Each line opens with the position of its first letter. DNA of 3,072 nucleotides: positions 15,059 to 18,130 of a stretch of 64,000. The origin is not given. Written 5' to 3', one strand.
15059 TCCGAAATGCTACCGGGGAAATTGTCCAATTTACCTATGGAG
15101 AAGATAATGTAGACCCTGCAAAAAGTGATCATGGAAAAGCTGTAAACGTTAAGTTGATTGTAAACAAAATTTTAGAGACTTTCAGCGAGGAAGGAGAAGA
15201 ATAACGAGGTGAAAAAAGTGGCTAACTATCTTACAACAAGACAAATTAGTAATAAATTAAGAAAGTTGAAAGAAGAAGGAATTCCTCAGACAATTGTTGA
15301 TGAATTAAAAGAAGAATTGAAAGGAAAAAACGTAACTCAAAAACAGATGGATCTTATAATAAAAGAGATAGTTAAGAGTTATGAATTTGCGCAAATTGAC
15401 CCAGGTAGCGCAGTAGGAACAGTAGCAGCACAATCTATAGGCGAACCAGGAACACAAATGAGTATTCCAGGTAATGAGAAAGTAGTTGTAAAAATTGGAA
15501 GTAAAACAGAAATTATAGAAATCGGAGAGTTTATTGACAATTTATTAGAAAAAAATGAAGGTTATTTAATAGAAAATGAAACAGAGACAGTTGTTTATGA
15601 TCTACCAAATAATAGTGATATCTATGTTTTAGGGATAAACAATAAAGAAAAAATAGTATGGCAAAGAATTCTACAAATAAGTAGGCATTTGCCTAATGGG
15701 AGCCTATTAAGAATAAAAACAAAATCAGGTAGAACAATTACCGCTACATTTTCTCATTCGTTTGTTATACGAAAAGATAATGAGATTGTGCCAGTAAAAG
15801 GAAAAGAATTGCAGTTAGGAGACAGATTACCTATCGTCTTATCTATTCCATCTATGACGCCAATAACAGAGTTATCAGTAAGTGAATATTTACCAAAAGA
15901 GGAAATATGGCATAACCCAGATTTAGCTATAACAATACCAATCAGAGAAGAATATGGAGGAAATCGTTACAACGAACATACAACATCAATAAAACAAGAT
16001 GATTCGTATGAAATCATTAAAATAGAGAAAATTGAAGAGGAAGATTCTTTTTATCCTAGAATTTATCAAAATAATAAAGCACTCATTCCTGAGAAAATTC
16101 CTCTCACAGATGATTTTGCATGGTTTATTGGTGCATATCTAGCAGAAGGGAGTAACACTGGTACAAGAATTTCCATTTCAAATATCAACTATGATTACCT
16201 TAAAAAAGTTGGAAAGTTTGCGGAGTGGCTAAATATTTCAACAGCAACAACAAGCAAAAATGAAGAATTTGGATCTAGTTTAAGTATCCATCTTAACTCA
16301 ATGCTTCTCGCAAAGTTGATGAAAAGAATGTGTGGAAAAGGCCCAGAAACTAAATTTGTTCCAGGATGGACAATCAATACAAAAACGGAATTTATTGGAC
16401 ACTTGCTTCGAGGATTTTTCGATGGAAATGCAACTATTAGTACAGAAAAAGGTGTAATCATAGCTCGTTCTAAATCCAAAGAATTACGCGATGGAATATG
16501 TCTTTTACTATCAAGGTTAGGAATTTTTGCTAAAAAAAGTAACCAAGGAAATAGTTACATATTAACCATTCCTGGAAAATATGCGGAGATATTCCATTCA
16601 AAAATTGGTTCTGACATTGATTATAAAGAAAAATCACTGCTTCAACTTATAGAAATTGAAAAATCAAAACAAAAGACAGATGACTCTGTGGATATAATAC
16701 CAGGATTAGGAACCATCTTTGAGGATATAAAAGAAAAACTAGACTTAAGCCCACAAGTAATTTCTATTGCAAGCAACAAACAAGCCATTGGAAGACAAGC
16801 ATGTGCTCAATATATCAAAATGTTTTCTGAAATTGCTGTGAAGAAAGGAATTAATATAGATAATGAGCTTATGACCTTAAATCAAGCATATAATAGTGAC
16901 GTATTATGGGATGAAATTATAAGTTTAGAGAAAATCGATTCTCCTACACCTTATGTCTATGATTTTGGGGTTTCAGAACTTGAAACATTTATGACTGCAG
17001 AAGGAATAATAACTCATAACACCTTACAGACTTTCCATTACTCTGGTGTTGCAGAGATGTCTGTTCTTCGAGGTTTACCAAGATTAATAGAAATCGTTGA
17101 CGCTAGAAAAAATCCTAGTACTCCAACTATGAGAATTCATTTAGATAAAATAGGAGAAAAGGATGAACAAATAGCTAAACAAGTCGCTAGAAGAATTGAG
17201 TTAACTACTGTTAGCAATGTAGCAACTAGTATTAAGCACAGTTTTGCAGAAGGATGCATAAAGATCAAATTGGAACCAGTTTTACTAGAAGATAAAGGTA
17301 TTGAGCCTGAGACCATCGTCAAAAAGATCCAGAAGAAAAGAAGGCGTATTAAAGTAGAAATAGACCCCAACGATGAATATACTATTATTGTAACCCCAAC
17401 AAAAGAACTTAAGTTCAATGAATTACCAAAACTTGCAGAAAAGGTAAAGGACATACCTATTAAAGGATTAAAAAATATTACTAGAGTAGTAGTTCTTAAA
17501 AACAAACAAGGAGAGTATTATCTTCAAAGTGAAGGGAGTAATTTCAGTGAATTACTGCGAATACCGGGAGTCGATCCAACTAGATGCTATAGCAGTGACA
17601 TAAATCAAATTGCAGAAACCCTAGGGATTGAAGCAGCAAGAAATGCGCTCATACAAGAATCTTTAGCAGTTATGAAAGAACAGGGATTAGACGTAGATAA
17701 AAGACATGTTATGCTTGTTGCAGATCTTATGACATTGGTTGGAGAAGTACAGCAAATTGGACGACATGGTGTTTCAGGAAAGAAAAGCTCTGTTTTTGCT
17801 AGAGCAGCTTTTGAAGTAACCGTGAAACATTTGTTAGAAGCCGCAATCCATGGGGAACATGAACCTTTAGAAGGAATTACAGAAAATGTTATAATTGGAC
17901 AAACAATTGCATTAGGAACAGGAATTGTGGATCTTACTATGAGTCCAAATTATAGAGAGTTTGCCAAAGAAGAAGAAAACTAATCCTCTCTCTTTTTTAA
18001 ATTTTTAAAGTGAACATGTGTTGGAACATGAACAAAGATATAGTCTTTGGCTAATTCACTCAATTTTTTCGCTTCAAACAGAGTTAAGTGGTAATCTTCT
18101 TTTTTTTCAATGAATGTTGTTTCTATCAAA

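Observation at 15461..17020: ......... intein in RNA polymerase subunit A''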

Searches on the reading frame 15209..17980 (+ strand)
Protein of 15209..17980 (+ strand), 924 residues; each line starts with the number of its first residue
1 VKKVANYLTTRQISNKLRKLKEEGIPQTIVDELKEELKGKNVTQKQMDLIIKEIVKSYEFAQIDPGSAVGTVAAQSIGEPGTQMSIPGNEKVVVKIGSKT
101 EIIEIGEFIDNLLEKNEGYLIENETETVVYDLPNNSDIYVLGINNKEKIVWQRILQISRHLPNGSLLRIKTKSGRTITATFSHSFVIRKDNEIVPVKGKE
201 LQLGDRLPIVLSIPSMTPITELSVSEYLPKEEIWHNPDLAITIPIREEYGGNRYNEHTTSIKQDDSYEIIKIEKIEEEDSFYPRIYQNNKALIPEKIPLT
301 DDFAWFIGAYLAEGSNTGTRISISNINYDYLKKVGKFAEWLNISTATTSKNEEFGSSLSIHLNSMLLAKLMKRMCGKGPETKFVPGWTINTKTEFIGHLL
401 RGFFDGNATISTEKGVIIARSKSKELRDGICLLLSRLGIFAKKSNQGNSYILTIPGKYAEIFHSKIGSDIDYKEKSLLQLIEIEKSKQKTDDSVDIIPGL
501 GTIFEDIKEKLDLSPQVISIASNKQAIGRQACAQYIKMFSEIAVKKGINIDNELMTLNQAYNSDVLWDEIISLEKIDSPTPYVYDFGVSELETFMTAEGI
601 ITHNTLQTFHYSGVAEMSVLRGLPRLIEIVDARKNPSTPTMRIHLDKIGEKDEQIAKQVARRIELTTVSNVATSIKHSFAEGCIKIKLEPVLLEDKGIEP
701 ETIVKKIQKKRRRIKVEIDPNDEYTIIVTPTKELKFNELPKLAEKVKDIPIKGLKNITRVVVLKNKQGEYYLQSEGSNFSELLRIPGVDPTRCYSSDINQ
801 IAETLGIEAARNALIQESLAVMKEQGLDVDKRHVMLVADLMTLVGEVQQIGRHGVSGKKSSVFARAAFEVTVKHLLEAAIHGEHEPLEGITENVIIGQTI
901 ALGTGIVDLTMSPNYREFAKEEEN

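Call 5: search_protein_families(library=pfam, proteins=[window:15209-17980:+], max_evalue=0.1)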
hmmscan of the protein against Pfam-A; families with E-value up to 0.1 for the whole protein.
window:15209-17980:+ (924 aa): 4 families
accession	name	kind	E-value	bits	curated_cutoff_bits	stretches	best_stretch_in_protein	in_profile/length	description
PF04998.22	RNA_pol_Rpb1_5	-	4.5e-42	144.8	28.5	2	602-861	87-265/267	RNA polymerase Rpb1, domain 5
PF14890.11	Intein_splicing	-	1.4e-20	74.1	35.8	1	122-604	5-155/155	Intein splicing domain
PF14528.11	LAGLIDADG_3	-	1.4e-13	51.3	22.5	1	397-467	4-82/82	LAGLIDADG-like domain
PF05123.17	S_layer_N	-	0.021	14.6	27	1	29-135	75-178/359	S-layer like family, central region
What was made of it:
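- On Active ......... homing endonuclease: PF14528 matches (call 5).
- Checked: It is far more than chance: Pfam Intein_splicing E 1.4e-20 and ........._3 E 1.4e-13 (call 5).
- Pfam PF14890 E 1.4e-20 and PF14528 E 1.4e-13 (call 5).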

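Call 6: search_protein_families(library=ncbifam, proteins=[window:15209-17980:+], max_evalue=0.1)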
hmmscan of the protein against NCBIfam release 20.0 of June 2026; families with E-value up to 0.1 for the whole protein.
window:15209-17980:+ (924 aa): 18 families
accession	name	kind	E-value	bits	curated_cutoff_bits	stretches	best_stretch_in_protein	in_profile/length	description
NF011491.0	PRK14898.1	equivalog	3.1e-263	875.8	783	1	17-922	6-859/860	DNA-directed RNA polymerase subunit A''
TIGR02389.1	RNA_pol_rpoA2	equivalog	2e-133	444.9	420.65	2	602-911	60-366/367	DNA-directed RNA polymerase subunit A''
NF045703.1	rSAM_Tes_intein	exception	4.4e-24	84.4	1700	1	85-443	156-512/1040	tetraether lipid synthase Tes, intein-containing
TIGR02386.1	rpoC_TIGR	equivalog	3.5e-19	68.1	963.5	3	853-907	1089-1143/1147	DNA-directed RNA polymerase subunit beta'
NF005852.0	PRK07773.1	equivalog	2.5e-15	55.9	780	2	380-606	596-828/886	replicative DNA helicase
NF011498.0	PRK14906.1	equivalog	2.2e-13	48.5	1437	2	844-907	1174-1237/1459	DNA-directed RNA polymerase subunit beta'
NF002724.0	PRK02597.1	equivalog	1.7e-12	45.6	1878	2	860-907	1184-1231/1338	DNA-directed RNA polymerase subunit beta'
TIGR01445.1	intein_Nterm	domain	2.2e-11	44.6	24.5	1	86-186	2-82/83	intein N-terminal splicing region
NF011302.0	PRK14714.1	equivalog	3.5e-11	41.4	1791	1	87-225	934-1060/1350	DNA-directed DNA polymerase II large subunit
TIGR02388.1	rpoC2_cyan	equivalog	5.2e-11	40.8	467.4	2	860-906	1179-1225/1230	DNA-directed RNA polymerase subunit beta''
NF011418.0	PRK14845.1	equivalog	2.3e-10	38.9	756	1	109-488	41-319/1049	translation initiation factor IF-2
NF011303.0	PRK14715.1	equivalog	7.3e-10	36.6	1585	1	86-448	897-1267/1627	DNA-directed DNA polymerase II large subunit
NF038098.1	GyrA_w_intein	exception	2.4e-09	35.7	1850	1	303-605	239-538/1232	intein-containing DNA gyrase subunit A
NF011417.0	PRK14844.1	equivalog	3.9e-09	34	4632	1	856-907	2734-2785/2839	DNA-directed RNA polymerase subunit beta/beta'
NF007172.0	PRK09603.1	equivalog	1.2e-08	32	5372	2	63-86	2274-2297/2890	DNA-directed RNA polymerase subunit beta/beta'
TIGR01443.1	intein_Cterm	domain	0.00014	22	15.6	1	582-605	1-24/24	intein C-terminal splicing region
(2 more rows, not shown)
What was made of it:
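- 15218..17983 (+): rpoA'' gene including the intein (921 aa from GTG 15218; the mechanical ORF list starts at GTG 15209). NF011491 875.8 bits against a cutoff of 783; TIGR02389 444.9 bits (call 6).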
